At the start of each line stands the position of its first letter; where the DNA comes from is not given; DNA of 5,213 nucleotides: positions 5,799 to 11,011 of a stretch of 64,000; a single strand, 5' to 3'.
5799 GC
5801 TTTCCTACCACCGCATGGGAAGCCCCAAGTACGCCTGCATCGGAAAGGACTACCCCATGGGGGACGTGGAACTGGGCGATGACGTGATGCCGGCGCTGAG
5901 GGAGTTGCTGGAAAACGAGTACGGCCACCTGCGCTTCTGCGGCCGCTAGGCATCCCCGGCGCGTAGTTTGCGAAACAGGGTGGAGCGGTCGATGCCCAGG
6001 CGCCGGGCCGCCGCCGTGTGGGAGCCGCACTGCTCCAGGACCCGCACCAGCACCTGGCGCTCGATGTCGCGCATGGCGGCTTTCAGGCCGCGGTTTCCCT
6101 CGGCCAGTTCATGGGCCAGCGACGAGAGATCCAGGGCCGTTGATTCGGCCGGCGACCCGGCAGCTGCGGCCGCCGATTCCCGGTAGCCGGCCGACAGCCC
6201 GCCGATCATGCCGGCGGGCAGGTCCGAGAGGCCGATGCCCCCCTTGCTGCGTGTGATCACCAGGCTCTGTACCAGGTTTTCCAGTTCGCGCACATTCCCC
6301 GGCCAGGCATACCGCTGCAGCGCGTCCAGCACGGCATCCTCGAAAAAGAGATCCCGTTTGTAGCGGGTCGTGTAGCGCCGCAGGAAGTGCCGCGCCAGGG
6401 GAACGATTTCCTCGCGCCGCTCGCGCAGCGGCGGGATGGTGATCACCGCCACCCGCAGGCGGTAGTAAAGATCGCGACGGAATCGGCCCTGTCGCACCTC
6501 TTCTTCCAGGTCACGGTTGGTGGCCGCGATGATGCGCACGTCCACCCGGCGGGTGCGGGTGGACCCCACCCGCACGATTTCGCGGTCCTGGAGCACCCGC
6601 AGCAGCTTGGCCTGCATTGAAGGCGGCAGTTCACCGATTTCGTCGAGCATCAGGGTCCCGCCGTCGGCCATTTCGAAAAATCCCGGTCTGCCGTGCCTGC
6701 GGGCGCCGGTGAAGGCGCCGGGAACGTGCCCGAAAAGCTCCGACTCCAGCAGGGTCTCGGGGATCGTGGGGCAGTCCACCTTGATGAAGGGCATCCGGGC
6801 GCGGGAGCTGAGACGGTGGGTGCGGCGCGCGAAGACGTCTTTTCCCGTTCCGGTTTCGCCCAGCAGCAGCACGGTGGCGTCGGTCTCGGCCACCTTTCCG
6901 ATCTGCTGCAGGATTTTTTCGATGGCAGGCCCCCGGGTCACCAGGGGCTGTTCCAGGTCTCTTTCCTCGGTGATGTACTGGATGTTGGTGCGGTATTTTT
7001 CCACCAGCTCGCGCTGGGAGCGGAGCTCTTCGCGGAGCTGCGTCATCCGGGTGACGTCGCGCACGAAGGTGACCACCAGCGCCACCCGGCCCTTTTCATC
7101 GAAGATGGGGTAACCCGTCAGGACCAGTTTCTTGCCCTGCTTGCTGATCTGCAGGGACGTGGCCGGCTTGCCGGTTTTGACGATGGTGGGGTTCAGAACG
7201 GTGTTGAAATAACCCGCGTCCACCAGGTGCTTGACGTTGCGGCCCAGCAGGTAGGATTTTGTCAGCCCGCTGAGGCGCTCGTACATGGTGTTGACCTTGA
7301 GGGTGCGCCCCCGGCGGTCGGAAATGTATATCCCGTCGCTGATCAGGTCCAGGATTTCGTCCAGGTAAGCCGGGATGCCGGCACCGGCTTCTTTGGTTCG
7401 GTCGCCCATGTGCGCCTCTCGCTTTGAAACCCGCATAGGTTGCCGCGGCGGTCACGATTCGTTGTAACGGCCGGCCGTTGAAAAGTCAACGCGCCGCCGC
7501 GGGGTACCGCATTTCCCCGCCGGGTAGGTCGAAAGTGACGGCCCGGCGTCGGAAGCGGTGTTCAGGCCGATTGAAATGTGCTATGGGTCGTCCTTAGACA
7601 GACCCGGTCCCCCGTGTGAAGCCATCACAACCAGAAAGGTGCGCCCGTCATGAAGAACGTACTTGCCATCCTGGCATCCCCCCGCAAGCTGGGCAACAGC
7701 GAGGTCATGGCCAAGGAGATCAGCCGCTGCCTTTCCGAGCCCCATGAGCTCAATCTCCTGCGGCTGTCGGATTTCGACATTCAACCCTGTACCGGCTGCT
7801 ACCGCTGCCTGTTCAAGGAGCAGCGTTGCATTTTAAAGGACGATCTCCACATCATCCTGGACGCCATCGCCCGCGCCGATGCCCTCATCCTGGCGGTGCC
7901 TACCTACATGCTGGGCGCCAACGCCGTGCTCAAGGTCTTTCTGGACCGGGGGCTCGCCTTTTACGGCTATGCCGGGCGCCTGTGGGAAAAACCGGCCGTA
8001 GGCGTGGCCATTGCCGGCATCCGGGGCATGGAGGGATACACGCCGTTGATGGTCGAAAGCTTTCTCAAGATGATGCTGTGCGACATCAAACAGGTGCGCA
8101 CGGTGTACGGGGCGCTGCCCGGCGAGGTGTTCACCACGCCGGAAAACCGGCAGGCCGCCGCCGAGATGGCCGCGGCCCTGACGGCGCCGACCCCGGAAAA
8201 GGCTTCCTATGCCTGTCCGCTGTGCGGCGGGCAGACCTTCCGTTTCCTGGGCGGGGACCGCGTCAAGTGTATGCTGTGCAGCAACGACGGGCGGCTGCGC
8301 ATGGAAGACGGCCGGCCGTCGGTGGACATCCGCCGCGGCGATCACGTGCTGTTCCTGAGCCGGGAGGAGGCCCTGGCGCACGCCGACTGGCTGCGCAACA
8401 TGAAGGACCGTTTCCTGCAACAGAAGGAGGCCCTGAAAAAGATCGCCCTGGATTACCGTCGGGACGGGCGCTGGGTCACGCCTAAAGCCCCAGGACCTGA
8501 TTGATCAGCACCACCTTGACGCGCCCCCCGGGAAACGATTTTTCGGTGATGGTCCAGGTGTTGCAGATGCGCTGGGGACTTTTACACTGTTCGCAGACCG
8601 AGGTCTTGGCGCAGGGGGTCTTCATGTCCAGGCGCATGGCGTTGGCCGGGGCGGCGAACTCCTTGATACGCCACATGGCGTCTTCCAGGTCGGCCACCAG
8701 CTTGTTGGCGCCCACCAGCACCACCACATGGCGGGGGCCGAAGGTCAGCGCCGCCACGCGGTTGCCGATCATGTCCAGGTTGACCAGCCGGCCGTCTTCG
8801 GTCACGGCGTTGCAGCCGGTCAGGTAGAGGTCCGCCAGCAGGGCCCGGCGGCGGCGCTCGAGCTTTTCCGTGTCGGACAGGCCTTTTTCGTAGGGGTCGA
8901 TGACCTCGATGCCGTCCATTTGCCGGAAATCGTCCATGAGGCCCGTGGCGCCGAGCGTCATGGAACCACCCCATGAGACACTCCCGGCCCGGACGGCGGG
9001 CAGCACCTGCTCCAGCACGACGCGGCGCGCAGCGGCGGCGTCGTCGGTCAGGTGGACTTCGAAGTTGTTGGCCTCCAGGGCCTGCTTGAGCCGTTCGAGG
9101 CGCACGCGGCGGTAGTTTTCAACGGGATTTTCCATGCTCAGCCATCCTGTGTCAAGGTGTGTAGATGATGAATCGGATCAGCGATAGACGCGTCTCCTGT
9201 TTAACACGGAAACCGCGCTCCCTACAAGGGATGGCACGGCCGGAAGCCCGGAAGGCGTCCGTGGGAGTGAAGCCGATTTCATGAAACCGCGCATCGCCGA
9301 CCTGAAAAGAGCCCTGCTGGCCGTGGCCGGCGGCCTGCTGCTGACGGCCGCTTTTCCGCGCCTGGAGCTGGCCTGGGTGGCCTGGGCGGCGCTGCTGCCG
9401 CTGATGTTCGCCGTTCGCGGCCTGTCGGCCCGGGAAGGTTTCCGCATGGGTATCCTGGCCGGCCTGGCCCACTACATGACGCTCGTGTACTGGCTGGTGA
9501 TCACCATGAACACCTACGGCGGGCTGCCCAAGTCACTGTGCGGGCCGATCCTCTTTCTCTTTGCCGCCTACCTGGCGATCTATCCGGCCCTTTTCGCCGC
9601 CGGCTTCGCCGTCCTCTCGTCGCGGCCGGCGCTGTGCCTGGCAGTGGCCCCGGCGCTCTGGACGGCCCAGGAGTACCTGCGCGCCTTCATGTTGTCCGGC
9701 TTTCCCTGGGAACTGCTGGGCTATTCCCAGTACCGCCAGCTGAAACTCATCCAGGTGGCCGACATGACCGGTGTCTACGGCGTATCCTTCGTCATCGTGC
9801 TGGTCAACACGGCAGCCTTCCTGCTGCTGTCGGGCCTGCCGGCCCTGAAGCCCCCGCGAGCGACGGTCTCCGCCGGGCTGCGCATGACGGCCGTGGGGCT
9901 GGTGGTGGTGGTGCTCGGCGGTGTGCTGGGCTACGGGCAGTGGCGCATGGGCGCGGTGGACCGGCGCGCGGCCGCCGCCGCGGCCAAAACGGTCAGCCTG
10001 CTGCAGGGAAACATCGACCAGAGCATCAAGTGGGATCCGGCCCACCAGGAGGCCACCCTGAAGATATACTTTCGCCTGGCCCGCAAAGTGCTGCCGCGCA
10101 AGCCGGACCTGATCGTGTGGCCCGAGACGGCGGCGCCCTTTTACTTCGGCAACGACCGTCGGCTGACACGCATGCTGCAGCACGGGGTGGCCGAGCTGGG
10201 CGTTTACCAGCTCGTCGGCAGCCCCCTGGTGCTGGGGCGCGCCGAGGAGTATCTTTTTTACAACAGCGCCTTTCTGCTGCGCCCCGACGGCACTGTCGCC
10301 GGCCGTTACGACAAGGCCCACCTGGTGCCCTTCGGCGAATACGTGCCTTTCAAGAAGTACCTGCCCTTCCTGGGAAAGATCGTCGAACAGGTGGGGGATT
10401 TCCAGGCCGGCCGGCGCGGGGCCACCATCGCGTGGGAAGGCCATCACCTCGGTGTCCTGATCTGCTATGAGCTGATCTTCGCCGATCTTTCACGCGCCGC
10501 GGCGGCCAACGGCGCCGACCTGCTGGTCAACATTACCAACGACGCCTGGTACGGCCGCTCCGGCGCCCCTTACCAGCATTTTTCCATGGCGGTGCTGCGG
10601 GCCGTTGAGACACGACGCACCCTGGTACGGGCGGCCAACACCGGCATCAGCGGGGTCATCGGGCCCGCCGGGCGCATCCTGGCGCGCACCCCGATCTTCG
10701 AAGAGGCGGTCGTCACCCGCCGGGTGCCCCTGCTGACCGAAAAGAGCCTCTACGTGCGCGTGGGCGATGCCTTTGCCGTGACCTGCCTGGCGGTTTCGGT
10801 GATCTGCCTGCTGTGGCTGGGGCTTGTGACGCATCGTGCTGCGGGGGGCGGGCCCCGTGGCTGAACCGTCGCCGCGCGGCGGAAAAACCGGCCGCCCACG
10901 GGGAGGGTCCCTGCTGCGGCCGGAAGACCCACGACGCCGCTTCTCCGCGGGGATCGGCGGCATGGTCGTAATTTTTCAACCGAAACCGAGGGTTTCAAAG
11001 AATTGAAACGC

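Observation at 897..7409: Orphan glycyl-radical enzyme locus (Fe-ADH, GRE, activase, sigma-54 activator) of unknown substrate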

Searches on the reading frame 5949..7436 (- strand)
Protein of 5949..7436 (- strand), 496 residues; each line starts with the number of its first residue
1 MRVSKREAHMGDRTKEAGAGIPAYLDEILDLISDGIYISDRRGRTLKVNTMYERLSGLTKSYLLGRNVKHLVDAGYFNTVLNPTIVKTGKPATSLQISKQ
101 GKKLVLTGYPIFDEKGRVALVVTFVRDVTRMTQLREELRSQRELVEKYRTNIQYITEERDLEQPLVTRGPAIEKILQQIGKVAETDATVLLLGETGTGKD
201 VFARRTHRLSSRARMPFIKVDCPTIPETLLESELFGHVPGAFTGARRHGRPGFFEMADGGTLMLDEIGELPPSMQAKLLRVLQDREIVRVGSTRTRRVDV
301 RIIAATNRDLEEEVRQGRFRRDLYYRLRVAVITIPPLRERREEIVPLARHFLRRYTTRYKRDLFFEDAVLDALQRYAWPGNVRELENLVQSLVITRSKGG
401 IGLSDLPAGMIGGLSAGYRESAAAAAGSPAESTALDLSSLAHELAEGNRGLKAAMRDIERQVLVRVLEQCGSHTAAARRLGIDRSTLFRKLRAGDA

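Call 8: search_protein_families(library=ncbifam, proteins=[window:5949-7436:-])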
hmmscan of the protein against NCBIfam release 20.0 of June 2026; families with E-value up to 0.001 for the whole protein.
window:5949-7436:- (496 aa): 36 families (the best 25 are shown)
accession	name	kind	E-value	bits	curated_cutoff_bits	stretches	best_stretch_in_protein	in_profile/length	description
NF041552.1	TF_PrdR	equivalog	4.4e-113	378.6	795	1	23-492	134-574/577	sigma-54 dependent transcriptional regulator PrdR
TIGR01817.1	nifA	equivalog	2.7e-109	366.4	528.85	1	122-481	153-514/534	nif-specific transcriptional activator NifA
NF003451.0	PRK05022.1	equivalog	3.7e-100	336.1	476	1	119-490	149-504/512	nitric oxide reductase transcriptional regulator NorR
NF038308.1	RNA_repair_RtcR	equivalog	2.4e-95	320.4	650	1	153-481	170-498/530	RNA repair transcriptional activator RtcR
TIGR01818.1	ntrC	equivalog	4e-95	319.3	558.6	1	156-492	127-461/463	nitrogen regulation protein NR(I)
NF008469.0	PRK11361.1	equivalog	8.8e-95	318.1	714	1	163-492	143-452/461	acetoacetate metabolism transcriptional regulator AtoC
TIGR02915.1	PEP_resp_reg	equivalog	3.5e-90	303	502.6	1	161-405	137-381/445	PEP-CTERM-box response regulator transcription factor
TIGR02329.1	propionate_PrpR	equivalog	4.9e-87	292.7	499.2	1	127-493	184-526/526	propionate catabolism operon regulatory protein PrpR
NF050807.1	TransRegFlbDCaul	equivalog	3.8e-85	286.4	750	1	162-492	117-436/454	sigma-54-dependent transcriptional regulator FlbD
NF011953.0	PRK15424.1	equivalog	5e-84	282.8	703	1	155-493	211-533/538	propionate catabolism operon regulatory protein PrpR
NF007689.0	PRK10365.1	equivalog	6e-82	275.8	760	1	164-407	140-383/441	sigma-54-dependent response regulator transcription factor ZraR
TIGR02974.1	phageshock_pspF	equivalog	3.4e-80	269.8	443.55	1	168-485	4-327/336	phage shock protein operon transcriptional activator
NF041946.1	LuxO_transreg_Vib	equivalog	3.5e-77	260.2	800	1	155-493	125-459/463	quorum-sensing sigma-54 dependent transcriptional regulator LuxO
NF049963.1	RespRegFlgRCampy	domain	1.1e-76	258.5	750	1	144-406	115-377/429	fla regulon two-component system response regulator FlgR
NF008085.0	PRK10820.1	equivalog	1e-75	255.3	576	1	154-390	196-431/520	transcriptional regulator TyrR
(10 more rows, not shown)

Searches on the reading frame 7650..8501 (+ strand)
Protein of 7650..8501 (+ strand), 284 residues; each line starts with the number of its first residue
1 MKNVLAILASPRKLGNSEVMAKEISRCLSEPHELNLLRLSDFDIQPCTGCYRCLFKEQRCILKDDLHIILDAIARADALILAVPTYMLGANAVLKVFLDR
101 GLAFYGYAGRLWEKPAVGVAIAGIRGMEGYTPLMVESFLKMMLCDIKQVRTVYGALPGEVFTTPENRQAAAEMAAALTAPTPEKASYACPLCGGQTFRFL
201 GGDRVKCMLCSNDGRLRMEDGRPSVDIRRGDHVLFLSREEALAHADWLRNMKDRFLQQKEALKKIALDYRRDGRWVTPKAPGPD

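Call 13: search_protein_families(library=pfam, proteins=[window:7650-8501:+], max_evalue=0.00001)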
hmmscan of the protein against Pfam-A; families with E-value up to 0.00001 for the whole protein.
window:7650-8501:+ (284 aa): 2 families
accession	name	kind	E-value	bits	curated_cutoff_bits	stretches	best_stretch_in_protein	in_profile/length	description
PF03358.20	FMN_red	-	8.6e-17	61.6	24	1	3-128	2-122/152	NADPH-dependent FMN reductase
PF02525.22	Flavodoxin_2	-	6.8e-07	29.6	27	1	2-153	1-174/198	Flavodoxin-like fold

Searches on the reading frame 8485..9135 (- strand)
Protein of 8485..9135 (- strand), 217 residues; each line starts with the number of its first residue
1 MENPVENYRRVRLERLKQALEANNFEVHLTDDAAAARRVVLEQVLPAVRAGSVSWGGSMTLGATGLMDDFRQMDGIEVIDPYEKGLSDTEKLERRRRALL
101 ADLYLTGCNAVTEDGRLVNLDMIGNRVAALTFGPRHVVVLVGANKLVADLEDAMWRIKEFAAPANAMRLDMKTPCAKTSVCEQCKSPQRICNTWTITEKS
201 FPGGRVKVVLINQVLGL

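Call 13: search_protein_families(library=pfam, proteins=[window:8485-9135:-], max_evalue=0.00001)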
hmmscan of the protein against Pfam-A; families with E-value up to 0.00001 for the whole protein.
window:8485-9135:- (217 aa): 1 family
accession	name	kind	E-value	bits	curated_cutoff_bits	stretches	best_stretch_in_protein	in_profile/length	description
PF02589.21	LUD_dom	-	6.1e-53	179.8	22.6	1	13-211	1-189/189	LUD domain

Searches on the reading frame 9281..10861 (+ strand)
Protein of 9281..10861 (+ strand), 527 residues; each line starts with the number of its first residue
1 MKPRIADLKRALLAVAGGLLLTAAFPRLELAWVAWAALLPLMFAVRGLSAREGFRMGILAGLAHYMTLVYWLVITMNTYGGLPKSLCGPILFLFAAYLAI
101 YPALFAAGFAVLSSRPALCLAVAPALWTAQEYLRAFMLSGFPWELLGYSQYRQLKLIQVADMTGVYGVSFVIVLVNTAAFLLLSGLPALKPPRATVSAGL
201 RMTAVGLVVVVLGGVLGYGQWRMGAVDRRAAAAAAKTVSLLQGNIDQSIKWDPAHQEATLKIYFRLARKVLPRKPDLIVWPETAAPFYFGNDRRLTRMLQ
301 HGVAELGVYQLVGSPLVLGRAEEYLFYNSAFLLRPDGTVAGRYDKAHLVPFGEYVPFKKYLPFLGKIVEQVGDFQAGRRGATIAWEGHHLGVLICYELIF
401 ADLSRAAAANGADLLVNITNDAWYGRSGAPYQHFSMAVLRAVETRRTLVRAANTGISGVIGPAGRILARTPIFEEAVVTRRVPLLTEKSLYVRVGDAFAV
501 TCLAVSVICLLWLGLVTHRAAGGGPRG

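Call 13: search_protein_families(library=pfam, proteins=[window:9281-10861:+], max_evalue=0.00001)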
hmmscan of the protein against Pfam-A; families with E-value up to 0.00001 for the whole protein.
window:9281-10861:+ (527 aa): 2 families
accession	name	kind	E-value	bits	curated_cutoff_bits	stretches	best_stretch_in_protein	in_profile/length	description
PF20154.4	LNT_N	-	1.2e-39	136.5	27.1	1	18-177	2-158/159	Apolipoprotein N-acyltransferase N-terminal domain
PF00795.27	CN_hydrolase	-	3.5e-33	115.5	23.2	1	238-484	2-248/256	Carbon-nitrogen hydrolase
